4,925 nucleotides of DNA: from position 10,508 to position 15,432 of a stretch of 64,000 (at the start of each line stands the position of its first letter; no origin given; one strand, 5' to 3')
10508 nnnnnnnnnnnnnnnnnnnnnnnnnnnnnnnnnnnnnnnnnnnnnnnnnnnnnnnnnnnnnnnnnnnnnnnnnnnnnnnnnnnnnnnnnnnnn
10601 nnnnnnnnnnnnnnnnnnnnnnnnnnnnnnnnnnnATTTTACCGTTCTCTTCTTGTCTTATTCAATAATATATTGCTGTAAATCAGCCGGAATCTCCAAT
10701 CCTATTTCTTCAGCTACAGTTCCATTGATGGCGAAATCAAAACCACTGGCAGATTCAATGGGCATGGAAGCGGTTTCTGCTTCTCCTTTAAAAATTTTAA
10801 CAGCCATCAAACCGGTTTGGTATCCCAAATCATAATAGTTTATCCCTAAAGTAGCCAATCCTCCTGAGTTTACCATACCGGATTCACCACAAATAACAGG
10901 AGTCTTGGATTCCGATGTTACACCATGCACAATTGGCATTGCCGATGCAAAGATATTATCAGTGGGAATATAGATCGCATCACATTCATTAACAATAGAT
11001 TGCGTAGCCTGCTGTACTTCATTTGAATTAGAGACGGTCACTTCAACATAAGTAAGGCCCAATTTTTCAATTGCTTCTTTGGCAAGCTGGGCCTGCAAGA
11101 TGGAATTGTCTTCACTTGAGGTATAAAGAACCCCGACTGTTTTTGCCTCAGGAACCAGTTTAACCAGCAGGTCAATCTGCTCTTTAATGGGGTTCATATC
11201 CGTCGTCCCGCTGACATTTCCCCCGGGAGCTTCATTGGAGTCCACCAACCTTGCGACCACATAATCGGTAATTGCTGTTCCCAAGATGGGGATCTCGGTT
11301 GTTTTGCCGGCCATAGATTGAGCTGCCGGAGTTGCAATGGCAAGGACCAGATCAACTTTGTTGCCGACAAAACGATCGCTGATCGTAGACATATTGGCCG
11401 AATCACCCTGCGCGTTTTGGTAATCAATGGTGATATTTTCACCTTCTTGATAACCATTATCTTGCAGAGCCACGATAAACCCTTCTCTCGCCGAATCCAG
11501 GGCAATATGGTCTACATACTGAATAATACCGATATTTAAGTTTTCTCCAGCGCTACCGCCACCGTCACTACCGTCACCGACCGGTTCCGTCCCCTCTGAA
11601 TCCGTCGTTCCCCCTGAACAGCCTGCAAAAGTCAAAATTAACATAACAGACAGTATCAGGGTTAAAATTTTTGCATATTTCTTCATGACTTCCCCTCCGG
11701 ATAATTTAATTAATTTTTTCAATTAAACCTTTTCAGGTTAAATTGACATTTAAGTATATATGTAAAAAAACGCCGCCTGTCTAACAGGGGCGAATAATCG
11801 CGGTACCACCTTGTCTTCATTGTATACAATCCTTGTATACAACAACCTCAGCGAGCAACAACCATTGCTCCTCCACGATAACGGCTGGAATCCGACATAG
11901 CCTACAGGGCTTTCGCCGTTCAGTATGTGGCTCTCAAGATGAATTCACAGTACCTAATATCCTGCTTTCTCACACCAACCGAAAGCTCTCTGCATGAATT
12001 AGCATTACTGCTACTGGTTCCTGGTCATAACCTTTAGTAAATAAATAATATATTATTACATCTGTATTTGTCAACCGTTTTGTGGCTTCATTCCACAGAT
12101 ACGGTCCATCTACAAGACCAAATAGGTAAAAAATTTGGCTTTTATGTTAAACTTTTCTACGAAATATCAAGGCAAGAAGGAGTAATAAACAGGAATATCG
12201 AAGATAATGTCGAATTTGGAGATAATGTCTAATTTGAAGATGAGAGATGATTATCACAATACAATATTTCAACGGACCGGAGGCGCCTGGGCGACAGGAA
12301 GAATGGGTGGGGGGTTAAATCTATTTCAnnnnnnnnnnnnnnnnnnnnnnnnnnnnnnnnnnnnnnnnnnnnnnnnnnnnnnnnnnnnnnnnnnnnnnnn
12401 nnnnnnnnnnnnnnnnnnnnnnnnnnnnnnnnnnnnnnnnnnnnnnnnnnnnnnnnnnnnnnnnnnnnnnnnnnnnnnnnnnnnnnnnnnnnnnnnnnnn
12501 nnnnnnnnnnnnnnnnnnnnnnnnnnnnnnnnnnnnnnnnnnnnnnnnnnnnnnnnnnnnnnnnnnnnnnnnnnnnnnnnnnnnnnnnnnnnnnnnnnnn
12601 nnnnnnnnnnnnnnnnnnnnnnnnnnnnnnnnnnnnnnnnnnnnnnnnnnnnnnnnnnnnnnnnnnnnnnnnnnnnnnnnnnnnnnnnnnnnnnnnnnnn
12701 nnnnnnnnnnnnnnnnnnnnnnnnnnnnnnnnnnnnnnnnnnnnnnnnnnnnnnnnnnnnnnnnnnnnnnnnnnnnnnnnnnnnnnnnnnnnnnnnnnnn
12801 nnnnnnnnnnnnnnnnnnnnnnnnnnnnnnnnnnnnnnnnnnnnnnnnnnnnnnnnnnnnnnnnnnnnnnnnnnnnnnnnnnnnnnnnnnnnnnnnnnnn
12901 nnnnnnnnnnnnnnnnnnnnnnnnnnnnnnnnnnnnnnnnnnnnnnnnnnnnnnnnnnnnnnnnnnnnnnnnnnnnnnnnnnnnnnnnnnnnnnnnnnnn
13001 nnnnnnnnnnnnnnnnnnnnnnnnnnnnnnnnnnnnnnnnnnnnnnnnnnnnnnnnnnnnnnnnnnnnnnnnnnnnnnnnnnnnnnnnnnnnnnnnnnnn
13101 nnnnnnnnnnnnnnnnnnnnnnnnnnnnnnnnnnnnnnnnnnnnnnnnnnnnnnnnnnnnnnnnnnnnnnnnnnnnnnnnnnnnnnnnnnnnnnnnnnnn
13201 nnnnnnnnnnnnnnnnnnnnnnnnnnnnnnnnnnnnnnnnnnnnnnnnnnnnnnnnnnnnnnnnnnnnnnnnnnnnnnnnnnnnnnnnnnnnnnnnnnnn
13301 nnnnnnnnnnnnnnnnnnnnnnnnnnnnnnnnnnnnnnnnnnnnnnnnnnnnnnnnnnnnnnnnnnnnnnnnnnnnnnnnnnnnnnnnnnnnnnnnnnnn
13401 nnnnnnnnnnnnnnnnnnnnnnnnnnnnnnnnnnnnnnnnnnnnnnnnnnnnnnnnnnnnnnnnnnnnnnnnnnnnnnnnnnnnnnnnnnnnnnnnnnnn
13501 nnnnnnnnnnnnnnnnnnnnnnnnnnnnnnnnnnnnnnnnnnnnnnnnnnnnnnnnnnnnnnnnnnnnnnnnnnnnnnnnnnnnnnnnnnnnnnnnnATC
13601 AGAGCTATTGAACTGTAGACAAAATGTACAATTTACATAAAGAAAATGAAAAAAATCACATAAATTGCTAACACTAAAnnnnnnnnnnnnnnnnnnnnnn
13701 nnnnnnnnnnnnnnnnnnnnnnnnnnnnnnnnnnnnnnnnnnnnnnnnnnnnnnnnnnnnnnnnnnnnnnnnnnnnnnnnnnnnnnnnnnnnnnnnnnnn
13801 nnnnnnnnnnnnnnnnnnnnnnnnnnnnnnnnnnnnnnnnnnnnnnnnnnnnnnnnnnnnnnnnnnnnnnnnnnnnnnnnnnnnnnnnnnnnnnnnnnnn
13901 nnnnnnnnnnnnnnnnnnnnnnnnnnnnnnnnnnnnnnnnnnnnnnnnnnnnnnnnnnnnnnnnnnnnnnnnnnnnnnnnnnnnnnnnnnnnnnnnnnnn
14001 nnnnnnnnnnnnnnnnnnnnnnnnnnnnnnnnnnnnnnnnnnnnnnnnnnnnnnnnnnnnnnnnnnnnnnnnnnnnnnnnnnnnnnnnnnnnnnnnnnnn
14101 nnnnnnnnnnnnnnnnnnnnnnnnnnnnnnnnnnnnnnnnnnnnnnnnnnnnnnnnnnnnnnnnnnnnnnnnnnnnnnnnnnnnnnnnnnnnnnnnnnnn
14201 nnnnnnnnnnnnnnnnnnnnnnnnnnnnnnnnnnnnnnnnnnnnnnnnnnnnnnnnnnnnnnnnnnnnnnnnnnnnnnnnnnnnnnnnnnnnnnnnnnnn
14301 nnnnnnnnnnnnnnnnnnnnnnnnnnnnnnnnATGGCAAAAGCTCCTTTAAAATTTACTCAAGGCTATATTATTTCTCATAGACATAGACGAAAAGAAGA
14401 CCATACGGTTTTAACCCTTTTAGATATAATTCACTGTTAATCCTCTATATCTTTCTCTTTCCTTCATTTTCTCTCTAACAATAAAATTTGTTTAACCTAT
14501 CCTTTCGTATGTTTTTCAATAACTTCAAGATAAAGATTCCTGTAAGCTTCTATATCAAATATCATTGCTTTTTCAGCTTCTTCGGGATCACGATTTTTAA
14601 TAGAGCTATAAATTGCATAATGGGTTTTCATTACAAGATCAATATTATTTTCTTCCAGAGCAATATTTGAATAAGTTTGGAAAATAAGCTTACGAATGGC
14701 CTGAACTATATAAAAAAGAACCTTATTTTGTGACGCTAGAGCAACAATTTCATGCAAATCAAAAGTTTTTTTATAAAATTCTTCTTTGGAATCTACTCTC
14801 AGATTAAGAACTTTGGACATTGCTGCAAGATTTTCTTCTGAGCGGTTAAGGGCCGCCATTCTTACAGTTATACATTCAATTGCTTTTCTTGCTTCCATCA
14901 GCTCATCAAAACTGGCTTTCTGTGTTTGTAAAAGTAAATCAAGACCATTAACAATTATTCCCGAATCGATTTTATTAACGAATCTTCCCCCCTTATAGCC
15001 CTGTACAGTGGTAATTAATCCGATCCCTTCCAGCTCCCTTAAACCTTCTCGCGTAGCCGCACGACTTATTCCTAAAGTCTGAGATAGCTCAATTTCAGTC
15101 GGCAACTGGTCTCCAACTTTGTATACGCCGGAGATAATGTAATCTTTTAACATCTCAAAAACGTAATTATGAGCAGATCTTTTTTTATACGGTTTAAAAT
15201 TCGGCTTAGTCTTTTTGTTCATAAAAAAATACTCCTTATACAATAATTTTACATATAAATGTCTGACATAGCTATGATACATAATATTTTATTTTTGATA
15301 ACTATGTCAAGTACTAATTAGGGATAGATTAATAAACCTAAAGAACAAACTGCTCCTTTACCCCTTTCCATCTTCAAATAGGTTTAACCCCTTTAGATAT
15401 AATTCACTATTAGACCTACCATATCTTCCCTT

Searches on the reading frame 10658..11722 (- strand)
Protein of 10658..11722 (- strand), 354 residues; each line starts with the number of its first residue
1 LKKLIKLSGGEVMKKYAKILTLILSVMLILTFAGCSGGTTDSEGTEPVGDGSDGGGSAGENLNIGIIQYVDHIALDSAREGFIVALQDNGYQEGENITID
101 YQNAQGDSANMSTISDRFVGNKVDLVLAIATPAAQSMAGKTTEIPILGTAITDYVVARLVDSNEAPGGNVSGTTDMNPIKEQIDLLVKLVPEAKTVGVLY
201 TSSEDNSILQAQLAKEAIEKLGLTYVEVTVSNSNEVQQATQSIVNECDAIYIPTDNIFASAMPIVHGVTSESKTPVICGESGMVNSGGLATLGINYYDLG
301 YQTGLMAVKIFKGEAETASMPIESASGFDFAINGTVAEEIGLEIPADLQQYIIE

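Call 53: search_protein_families(library=pfam, proteins=[window:10658-11722:-], max_evalue=0.0001)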
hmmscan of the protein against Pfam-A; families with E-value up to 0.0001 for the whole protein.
window:10658-11722:- (354 aa): 2 families
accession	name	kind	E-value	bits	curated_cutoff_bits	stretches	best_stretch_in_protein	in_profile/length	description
PF04392.18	ABC_sub_bind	-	4.2e-84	282.7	25.9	1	64-348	2-285/293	ABC transporter substrate binding protein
PF13407.12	Peripla_BP_4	-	4.3e-05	23.6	35.1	0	211-316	17-123/258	Periplasmic binding protein domain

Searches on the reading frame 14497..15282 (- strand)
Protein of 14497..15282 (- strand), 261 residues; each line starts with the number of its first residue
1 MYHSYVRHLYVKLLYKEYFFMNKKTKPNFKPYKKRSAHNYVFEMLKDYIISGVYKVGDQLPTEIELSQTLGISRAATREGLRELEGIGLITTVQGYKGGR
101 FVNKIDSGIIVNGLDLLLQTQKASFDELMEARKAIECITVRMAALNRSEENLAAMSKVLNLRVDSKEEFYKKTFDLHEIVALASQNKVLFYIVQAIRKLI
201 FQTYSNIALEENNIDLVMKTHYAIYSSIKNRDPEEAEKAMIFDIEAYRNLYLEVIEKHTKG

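Call 53: search_protein_families(library=pfam, proteins=[window:14497-15282:-], max_evalue=0.0001)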
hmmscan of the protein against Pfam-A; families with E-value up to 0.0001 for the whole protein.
window:14497-15282:- (261 aa): 3 families
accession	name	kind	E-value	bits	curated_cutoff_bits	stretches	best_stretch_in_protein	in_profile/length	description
PF07729.17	FCD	-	2.7e-18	67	24.3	1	127-240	1-119/125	FCD domain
PF00392.27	GntR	-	6.9e-13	48.5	27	1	41-95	5-59/64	Bacterial regulatory proteins, gntR family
PF07840.17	FadR_C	-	1.9e-05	25.1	23.6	1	122-203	24-104/164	FadR C-terminal domain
